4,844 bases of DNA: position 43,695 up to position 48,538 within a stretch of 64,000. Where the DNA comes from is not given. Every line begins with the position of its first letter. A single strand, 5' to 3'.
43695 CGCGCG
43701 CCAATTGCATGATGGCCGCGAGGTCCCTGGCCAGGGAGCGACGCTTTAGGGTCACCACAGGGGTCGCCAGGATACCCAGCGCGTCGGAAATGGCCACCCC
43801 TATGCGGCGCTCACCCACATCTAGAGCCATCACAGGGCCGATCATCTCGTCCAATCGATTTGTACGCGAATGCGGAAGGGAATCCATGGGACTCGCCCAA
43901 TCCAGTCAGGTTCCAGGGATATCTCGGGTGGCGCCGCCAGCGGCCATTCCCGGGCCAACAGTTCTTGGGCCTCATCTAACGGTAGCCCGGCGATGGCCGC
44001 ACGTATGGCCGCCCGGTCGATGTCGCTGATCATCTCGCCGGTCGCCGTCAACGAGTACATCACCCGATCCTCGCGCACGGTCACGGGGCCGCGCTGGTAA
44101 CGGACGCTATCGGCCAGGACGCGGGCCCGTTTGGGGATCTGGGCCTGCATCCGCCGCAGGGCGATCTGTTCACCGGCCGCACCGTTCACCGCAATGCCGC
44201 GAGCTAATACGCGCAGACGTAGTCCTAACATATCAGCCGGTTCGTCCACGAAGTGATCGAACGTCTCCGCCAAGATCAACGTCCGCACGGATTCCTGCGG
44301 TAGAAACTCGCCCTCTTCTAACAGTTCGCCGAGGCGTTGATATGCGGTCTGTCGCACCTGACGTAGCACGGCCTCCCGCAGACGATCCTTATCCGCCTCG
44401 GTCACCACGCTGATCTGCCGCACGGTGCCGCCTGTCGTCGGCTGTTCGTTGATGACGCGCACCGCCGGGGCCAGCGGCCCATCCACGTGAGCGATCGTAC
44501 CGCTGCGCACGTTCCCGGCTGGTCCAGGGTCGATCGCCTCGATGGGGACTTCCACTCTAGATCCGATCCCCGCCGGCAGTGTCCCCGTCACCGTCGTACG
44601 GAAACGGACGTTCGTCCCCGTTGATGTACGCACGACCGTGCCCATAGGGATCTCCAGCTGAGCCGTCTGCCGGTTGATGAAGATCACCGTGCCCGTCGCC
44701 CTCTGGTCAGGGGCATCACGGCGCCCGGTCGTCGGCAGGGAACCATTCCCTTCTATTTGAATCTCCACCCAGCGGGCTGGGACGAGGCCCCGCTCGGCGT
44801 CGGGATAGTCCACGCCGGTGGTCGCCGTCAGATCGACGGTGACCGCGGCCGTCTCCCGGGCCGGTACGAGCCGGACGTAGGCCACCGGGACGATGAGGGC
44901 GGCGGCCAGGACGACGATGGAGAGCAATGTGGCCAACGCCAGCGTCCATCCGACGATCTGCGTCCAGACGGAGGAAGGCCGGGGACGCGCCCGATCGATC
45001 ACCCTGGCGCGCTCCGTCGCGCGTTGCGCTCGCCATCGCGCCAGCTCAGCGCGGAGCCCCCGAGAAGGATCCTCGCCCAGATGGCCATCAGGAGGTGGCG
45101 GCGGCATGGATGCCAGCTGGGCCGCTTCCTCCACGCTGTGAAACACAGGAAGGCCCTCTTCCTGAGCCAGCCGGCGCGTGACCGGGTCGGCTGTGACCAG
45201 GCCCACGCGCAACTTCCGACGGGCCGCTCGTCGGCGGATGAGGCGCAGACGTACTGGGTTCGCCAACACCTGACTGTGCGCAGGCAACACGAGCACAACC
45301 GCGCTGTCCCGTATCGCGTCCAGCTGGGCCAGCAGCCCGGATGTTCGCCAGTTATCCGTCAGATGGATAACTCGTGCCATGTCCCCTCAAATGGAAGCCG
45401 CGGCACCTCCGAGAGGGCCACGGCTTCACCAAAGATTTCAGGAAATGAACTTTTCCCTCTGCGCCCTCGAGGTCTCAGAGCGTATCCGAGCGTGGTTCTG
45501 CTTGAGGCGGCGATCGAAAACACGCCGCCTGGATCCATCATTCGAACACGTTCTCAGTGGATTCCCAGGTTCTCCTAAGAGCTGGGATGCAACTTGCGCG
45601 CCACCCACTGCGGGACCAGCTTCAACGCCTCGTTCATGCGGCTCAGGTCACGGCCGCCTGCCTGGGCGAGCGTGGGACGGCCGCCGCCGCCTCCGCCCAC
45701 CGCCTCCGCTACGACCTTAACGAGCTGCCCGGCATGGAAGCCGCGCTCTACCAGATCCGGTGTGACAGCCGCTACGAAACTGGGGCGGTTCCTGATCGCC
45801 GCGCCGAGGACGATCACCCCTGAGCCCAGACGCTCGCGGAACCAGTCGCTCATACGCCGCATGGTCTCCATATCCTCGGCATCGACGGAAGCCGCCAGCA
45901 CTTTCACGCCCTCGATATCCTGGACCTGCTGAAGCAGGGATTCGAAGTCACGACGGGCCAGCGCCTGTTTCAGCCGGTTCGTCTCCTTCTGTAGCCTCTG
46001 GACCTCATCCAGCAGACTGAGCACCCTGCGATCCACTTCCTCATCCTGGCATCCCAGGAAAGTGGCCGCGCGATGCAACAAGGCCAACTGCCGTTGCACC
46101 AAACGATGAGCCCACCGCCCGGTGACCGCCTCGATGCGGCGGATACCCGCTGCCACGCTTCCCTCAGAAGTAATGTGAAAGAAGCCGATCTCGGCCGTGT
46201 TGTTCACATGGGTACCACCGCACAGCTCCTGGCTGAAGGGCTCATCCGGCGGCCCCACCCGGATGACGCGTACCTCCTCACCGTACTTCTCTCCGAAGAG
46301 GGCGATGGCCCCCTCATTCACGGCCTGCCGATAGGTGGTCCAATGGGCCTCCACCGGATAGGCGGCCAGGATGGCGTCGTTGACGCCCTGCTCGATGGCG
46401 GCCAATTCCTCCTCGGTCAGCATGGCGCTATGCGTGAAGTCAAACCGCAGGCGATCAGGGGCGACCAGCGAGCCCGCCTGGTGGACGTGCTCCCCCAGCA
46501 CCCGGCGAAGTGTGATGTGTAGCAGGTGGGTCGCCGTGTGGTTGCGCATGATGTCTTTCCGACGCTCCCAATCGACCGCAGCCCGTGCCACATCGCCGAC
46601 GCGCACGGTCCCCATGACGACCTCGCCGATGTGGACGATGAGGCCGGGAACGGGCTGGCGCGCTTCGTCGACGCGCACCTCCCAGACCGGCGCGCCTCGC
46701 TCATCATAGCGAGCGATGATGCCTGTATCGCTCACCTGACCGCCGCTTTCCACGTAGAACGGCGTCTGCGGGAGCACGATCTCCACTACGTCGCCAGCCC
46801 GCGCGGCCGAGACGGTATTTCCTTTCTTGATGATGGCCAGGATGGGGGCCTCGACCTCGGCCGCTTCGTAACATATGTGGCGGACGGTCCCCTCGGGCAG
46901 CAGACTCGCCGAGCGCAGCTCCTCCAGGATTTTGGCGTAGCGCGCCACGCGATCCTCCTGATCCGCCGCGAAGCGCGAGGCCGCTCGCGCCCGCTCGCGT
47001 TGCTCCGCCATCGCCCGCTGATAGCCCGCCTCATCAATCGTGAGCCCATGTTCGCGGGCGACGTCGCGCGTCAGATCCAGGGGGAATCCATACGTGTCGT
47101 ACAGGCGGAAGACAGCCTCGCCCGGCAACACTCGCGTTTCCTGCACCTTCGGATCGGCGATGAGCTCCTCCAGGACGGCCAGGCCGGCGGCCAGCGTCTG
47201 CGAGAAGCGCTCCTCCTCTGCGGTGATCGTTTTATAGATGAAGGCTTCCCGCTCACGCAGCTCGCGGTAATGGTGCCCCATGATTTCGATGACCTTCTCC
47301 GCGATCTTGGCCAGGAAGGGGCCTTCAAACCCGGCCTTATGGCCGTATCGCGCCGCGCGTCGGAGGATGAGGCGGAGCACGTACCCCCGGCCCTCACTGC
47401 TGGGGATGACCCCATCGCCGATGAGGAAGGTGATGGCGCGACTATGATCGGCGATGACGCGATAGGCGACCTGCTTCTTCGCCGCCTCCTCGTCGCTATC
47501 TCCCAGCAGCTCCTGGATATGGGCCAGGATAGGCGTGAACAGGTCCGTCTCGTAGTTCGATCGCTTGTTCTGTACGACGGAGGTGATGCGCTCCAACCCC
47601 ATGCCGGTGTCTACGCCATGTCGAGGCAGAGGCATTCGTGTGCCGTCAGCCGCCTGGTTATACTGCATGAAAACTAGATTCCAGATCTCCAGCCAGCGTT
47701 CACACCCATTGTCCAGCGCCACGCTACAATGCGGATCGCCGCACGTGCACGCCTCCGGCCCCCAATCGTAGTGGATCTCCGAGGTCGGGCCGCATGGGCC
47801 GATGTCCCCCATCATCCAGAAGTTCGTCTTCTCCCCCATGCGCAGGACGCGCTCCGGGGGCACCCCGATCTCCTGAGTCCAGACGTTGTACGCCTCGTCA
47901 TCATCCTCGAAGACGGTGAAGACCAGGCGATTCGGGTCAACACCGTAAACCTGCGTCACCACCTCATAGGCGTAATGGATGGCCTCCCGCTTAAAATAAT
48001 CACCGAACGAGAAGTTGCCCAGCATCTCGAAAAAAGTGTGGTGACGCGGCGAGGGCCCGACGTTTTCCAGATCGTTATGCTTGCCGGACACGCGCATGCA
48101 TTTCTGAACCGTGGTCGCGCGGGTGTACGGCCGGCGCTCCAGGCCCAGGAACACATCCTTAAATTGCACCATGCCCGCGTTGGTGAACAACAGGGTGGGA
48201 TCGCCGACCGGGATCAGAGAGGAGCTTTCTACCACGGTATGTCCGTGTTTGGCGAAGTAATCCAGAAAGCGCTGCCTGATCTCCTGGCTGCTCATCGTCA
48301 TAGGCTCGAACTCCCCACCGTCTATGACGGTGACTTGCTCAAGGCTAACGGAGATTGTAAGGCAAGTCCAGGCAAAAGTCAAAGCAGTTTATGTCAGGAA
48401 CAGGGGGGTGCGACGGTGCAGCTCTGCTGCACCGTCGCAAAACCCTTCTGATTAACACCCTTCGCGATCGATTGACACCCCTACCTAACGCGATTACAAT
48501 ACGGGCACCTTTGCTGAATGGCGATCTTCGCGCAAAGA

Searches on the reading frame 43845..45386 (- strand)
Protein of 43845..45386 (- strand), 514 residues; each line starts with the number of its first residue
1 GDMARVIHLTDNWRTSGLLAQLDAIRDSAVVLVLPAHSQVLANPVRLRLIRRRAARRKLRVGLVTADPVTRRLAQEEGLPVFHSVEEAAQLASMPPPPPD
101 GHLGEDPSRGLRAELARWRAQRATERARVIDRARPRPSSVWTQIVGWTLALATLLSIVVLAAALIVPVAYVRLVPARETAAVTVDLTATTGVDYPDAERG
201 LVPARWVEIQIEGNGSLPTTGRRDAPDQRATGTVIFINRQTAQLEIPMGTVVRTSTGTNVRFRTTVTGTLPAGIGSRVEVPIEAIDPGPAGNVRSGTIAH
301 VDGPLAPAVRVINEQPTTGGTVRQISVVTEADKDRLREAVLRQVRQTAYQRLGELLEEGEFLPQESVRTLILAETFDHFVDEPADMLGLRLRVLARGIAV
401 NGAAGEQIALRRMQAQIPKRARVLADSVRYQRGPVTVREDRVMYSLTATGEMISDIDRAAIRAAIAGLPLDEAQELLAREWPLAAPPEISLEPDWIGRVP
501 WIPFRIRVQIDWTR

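Call 36: search_protein_families(library=pfam, proteins=[window:43845-45386:-], max_evalue=0.001)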
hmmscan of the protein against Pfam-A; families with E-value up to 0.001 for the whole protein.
window:43845-45386:- (514 aa): 1 family
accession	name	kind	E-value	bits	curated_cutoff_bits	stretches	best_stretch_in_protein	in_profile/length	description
PF04865.19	Baseplate_J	-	4.1e-10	39.8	21.1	1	228-321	21-110/255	Baseplate J-like protein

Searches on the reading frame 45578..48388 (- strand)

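Call 36: search_protein_families(library=pfam, proteins=[window:45578-48388:-], max_evalue=0.001)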
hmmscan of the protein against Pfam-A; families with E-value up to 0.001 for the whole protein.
window:45578-48388:- (937 aa): 3 families
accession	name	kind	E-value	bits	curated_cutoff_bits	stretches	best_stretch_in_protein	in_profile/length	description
PF01411.24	tRNA-synt_2c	-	5.3e-204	679.2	30.3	1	36-609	1-552/552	tRNA synthetases class II (A)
PF07973.19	tRNA_SAD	-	8.4e-16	58.1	24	1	706-753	1-44/44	Threonyl and Alanyl tRNA synthetase second additional domain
PF02272.25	DHHA1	-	2.9e-15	57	25.9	1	828-930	2-101/102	DHHA1 domain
